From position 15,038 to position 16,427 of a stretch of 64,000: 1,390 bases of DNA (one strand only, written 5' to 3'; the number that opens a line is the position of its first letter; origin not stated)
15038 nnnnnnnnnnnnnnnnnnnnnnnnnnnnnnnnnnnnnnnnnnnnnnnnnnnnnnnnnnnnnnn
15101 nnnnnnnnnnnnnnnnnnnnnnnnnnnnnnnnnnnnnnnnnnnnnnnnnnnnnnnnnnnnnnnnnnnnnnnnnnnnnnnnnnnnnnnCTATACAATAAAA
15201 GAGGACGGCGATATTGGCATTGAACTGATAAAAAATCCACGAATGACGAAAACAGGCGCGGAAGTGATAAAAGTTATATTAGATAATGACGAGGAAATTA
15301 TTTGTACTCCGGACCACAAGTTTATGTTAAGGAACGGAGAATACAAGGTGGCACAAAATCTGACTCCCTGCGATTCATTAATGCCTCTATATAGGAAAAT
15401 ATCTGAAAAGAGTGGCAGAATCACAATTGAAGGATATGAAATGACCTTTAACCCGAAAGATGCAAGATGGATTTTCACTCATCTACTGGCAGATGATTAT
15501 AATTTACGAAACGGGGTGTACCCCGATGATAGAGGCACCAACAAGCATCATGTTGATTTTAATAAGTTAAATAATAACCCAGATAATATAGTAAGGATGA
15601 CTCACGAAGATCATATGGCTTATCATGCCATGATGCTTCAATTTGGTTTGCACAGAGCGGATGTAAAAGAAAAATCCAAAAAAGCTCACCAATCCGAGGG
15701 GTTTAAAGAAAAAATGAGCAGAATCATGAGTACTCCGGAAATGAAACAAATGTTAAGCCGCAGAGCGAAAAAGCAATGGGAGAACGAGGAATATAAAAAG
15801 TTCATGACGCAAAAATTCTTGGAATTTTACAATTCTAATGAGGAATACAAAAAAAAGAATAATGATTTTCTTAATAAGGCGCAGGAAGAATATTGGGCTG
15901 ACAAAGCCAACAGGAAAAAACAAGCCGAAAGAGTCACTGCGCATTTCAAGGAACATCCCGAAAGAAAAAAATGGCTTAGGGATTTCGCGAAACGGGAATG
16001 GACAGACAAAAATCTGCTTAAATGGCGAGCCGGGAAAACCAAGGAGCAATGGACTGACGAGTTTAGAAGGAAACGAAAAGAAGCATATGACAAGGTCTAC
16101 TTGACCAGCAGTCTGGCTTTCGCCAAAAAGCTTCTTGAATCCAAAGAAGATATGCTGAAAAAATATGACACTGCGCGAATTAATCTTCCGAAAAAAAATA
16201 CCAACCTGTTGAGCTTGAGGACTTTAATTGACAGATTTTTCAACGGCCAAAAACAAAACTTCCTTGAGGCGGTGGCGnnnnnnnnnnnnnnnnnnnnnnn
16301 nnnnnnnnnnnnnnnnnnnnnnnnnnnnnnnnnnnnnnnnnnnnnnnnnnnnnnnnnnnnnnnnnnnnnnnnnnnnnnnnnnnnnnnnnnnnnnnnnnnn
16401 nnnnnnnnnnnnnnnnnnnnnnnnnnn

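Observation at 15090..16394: GyrB intein with an HNH module at the GDSAGG|S site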

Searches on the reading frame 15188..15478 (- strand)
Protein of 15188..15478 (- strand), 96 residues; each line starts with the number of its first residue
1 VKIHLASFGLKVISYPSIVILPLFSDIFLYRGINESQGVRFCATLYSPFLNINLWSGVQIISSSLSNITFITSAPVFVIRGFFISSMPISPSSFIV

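Call 46: search_protein_families(library=pfam, proteins=[window:15188-15478:-], max_evalue=1)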
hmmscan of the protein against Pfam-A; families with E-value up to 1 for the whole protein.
window:15188-15478:- (96 aa): 0 families

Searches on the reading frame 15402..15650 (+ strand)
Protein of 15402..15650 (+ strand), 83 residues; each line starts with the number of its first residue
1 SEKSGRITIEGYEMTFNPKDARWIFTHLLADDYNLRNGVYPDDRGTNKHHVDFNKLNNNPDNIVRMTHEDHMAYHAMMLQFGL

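Call 50: search_protein_families(library=pfam, proteins=[window:15402-15650:+], max_evalue=10)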
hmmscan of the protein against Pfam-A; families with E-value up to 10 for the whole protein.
window:15402-15650:+ (83 aa): 1 family
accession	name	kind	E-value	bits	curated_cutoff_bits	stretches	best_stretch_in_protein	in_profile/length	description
PF13392.12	HNH_3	-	0.00016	21.7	24.8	1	49-73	22-46/46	HNH endonuclease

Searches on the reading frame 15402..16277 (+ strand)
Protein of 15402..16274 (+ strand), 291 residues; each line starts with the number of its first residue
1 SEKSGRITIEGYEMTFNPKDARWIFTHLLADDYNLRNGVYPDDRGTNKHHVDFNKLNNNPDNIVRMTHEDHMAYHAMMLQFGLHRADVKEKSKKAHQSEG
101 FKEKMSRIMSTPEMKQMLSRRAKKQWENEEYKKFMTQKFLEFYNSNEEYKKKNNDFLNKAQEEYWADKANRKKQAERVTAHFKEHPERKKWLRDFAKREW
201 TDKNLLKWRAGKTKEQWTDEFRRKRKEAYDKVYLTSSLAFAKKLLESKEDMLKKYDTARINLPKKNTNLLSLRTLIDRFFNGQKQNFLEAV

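Call 45: search_protein_families(library=phrogs, proteins=[window:15402-16274:+], max_evalue=0.1)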
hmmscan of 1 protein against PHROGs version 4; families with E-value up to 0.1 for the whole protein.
window:15402-16274:+ (291 aa): 3 families
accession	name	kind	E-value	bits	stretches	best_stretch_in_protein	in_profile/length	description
phrog_7545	-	DNA, RNA and nucleotide metabolism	2.9e-05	25.3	1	46-77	104-135/160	HNH endonuclease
phrog_21964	-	DNA, RNA and nucleotide metabolism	9e-05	23.2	1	21-80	161-217/244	HNH endonuclease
phrog_15471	-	DNA, RNA and nucleotide metabolism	0.04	14.7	1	46-178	51-144/183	HNH endonuclease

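Call 48: predict_structure(alignment_id=A2)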
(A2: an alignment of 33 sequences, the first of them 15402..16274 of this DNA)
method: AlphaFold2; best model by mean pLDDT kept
length: 291 residues; sequences in the alignment: 33
mean_pLDDT: 91.8   pTM: 0.41
mean pLDDT of the five models: 91.8, 90.1, 90.0, 89.5, 88.8
residues with pLDDT >= 90: 224; 70-90: 58; 50-70: 5; < 50: 4
segments of 3 or more residues with pLDDT < 50: 1-4
pLDDT, mean of each block of 10 residues (from residue 1): 54 84 88 92 90 83 93 92 92 96 97 97 96 97 97 97 97 97 96 94 93 88 91 96 91 94 92 96 94 91
secondary structure, 60 per line:
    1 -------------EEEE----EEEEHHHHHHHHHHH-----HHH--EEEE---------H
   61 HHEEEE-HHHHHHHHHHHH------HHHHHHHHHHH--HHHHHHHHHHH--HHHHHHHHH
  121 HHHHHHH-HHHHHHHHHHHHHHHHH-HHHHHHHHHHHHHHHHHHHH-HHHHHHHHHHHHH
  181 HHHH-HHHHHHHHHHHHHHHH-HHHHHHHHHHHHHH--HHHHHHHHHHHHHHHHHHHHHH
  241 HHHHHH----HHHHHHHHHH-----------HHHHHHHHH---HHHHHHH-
elements in order: E14-17 E22-25 H26-36 E47-50 E63-66 H68-79 H86-96 H99-109 H112-127 H129-145 H147-166 H168-184 H186-201 H203-216 H219-246 H251-260 H272-280 H284-290

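Call 51: fold_search(model_id=the predicted structure, library=pdb)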
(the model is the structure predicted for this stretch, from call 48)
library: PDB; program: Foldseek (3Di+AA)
matches with E <= 10: 11; with E <= 0.001: 0
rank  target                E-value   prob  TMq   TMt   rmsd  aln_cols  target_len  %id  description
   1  6x46_MODEL_1_A        3.8e+00  0.05  0.10  0.23  13.1        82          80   12  NMR solution structure of Asterix/Gtsf1 from mouse (CHHC zinc finger domains) (released 2021-03-03)
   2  9sjd_A                4.8e+00  0.16  0.16  0.14   7.2        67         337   13  Type I-F_HNH variant Cascade bound to dsDNA, HNH domain in outwards position (released 2026-02-18)
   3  9siu_A                6.4e+00  0.08  0.13  0.12   8.1        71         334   17  Type I-F_HNH variant Cascade bound to dsDNA, HNH domain in outwards position (released 2026-02-18)
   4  3soo_A                6.4e+00  0.01  0.08  0.15  11.6        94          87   14  Crystal structure of a LINE-1 type transposase domain-containing protein 1 (L1TD1) from HOMO SAPIENS at 2.73 A resolut (released 2011-07-20)
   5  4q28_A                6.8e+00  0.04  0.07  0.14   8.0        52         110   12  Crystal Structure of the Plectin 1 and 2 Repeats of the Human Periplakin. Northeast Structural Genomics Consortium (NE (released 2014-06-18)
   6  4ubd_B                7.7e+00  0.01  0.07  0.11  22.6       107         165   10  Crystal structure of a neutralizing human monoclonal antibody with 1968 H3 HA (released 2015-06-24)
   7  8fkx_SS               8.2e+00  0.02  0.09  0.10  31.8        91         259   12  Human nucleolar pre-60S ribosomal subunit (State E) (released 2023-07-12)
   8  9sjn_A                8.7e+00  0.12  0.16  0.14   7.2        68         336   13  Type I-F_HNH variant Cascade target-free RNP, HNH domain in outwards position (released 2026-02-18)
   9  3soo_C                8.7e+00  0.01  0.08  0.15  11.1        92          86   13  Crystal structure of a LINE-1 type transposase domain-containing protein 1 (L1TD1) from HOMO SAPIENS at 2.73 A resolut (released 2011-07-20)
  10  7eyi_H                9.2e+00  0.03  0.10  0.19   9.2        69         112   20  Crystal structure of ZBTB7A in complex with gamma-globin -200 sequence element with C-194A mutation (released 2021-09-01)
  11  4ubd_V                9.2e+00  0.01  0.09  0.13  22.5       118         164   10  Crystal structure of a neutralizing human monoclonal antibody with 1968 H3 HA (released 2015-06-24)

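Call 83: search_solved_structures(query=A3, max_evalue=10, show_alignments=3)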
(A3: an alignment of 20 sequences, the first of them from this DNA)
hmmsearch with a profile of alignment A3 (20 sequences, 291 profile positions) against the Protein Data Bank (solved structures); distinct sequences matched with E-value up to 10: 4.
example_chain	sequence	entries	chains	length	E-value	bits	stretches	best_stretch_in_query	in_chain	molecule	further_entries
6s2c_A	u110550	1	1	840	0.77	12.4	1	169-221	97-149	Capsid protein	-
6s2c_B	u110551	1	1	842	0.77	12.4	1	169-221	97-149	Capsid protein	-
7d0k_A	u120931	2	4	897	0.84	12.3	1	169-221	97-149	Capsid protein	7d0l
9thi_A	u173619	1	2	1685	1.6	11.3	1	169-221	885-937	Omono River Virus AK4 strain Subunit A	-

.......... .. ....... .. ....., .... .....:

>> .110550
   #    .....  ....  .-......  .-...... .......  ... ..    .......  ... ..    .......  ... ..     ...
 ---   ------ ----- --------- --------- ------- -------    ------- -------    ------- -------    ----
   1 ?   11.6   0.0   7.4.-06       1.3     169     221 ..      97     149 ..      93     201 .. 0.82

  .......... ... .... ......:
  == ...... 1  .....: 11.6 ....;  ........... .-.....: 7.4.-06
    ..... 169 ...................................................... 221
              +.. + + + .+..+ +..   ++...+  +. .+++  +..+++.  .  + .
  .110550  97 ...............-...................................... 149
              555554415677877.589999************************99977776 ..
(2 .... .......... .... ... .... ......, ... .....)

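Call 88: search_protein_representatives(protein=window:15402-16274:+)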
Query: 291 residues. Proteins with E-value up to 0.001 (for the whole library): 534; up to 1e-10: 174; up to 1e-30: 43. The best 150 are listed.
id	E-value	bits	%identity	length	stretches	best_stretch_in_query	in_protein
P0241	8.9e-94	330.6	54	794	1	5-290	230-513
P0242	1.3e-70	254.6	46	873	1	4-290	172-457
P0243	2.0e-68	247.5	51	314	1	5-254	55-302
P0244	7.7e-67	242.3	44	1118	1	2-291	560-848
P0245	5.2e-66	239.5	46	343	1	20-288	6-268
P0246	3.5e-65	236.8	46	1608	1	4-290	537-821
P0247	1.4e-64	234.9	48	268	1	46-289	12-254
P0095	1.8e-64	234.5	41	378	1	3-291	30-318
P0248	7.9e-62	225.8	41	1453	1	8-290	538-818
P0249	1.8e-61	224.6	47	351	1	48-286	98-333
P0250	1.5e-59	218.4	46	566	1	38-291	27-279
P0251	2.6e-59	217.6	42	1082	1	3-290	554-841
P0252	3.4e-59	217.2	40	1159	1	6-290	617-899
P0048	2.3e-55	204.6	50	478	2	78-291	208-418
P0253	3.7e-53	197.4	49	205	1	4-187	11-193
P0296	3.4e-23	99.1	33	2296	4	4-86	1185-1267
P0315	8.2e-18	81.4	31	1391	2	10-136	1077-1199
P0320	1.8e-17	80.3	41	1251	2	9-152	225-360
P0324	3.1e-16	76.3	36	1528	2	5-152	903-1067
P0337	7.2e-15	71.8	30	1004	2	5-166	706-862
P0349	1.4e-13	67.5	33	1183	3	8-137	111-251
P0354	2.6e-13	66.6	29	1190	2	9-179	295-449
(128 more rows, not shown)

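Call 89: search_protein_families(library=pfam, proteins=[P0296, P0315, P0320, P0324, P0337, P0349, P0354], max_evalue=0.00001)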
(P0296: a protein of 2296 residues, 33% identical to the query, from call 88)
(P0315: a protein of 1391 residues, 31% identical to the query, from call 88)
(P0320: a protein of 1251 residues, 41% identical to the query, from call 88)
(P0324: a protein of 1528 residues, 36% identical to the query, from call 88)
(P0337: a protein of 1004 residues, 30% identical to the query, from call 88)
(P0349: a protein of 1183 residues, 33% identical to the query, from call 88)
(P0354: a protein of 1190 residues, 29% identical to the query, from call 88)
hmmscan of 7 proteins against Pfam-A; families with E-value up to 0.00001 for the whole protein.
P0296 (2296 aa): 3 families
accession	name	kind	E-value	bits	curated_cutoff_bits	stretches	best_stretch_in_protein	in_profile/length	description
PF07230.16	Portal_T4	-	2.8e-57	194.8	22.9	3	978-1077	157-254/433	Bacteriophage T4-like portal protein (Gp20)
PF14890.11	Intein_splicing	-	2.8e-56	190.1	35.8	4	1536-1916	2-148/155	Intein splicing domain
PF13392.12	HNH_3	-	8.7e-21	73.7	24.8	1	218-260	4-45/46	HNH endonuclease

P0315 (1391 aa): 4 families
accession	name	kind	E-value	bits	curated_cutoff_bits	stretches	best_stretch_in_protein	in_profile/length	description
PF14890.11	Intein_splicing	-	5.8e-35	120.8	35.8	2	161-541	3-155/155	Intein splicing domain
PF13392.12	HNH_3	-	5e-10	39.3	24.8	1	279-322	2-44/46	HNH endonuclease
PF07591.16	PT-HINT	-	2.7e-07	31.4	27.7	0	212-249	48-88/137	Pretoxin HINT domain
PF07728.20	AAA_5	-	8.7e-06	26.2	22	0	604-694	41-96/139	AAA domain (dynein-related subfamily)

P0320 (1251 aa): 3 families
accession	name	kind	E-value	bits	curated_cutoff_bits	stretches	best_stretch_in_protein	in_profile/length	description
PF00521.26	DNA_topoisoIV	-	6.5e-153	510.1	31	2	504-863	80-432/432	DNA gyrase/topoisomerase IV, subunit A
PF03989.18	DNA_gyraseA_C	-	7.3e-68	224.2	27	6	895-941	1-47/48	DNA gyrase C-terminal domain, beta-propeller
PF14890.11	Intein_splicing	-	2.6e-18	66.7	35.8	1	123-502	7-155/155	Intein splicing domain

P0324 (1528 aa): 3 families
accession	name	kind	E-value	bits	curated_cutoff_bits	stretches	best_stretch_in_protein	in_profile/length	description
PF07230.16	Portal_T4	-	1.8e-62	211.9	22.9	3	72-294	4-253/433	Bacteriophage T4-like portal protein (Gp20)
PF14890.11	Intein_splicing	-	8.7e-29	100.8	35.8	2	799-1184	3-148/155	Intein splicing domain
PF13392.12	HNH_3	-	4.2e-09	36.3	24.8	0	940-964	16-40/46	HNH endonuclease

P0337 (1004 aa): 3 families
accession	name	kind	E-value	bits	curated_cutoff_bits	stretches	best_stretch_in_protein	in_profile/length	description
PF00521.26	DNA_topoisoIV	-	9.5e-33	114.1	31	2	557-601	39-84/432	DNA gyrase/topoisomerase IV, subunit A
PF14890.11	Intein_splicing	-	7.4e-31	107.5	35.8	2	120-558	35-155/155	Intein splicing domain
PF14528.11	LAGLIDADG_3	-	5.7e-13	49.4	22.5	1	319-390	2-65/82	LAGLIDADG-like domain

P0349 (1183 aa): 3 families
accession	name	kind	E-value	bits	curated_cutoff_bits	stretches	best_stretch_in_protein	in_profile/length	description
PF00521.26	DNA_topoisoIV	-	1.4e-56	192.6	31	1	1005-1182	92-261/432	DNA gyrase/topoisomerase IV, subunit A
PF14890.11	Intein_splicing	-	6.3e-39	133.7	35.8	2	14-538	9-155/155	Intein splicing domain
PF14528.11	LAGLIDADG_3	-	1.1e-18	67.7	22.5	1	801-875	5-82/82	LAGLIDADG-like domain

P0354 (1190 aa): 4 families
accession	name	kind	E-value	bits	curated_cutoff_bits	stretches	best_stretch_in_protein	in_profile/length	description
PF14890.11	Intein_splicing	-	1.3e-41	142.4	35.8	3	614-939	1-155/155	Intein splicing domain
PF07230.16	Portal_T4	-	2.5e-39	135.7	22.9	2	101-198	171-266/433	Bacteriophage T4-like portal protein (Gp20)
PF13392.12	HNH_3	-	4.7e-10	39.4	24.8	0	755-779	20-44/46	HNH endonuclease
PF07591.16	PT-HINT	-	2.4e-06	28.3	27.7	0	666-707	54-94/137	Pretoxin HINT domain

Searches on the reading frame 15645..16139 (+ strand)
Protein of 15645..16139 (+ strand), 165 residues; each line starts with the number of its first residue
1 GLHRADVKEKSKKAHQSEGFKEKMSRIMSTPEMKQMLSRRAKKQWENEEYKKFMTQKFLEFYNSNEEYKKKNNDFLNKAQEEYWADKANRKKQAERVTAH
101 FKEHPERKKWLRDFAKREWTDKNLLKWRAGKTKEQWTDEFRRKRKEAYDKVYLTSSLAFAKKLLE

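Call 50: search_protein_families(library=pfam, proteins=[window:15645-16139:+], max_evalue=10)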
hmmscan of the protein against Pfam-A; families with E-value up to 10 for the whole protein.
window:15645-16139:+ (165 aa): 3 families
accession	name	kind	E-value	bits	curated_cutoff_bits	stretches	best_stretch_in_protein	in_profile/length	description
PF05163.17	DinB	-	0.052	13.9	23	1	54-156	1-89/165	DinB family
PF09215.16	Phage-Gp8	-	0.15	11.6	25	1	52-90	6-44/337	Bacteriophage T4, Gp8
PF00694.25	Aconitase_C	-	2.5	8.9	22.8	1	12-83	12-84/131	Aconitase C-terminal domain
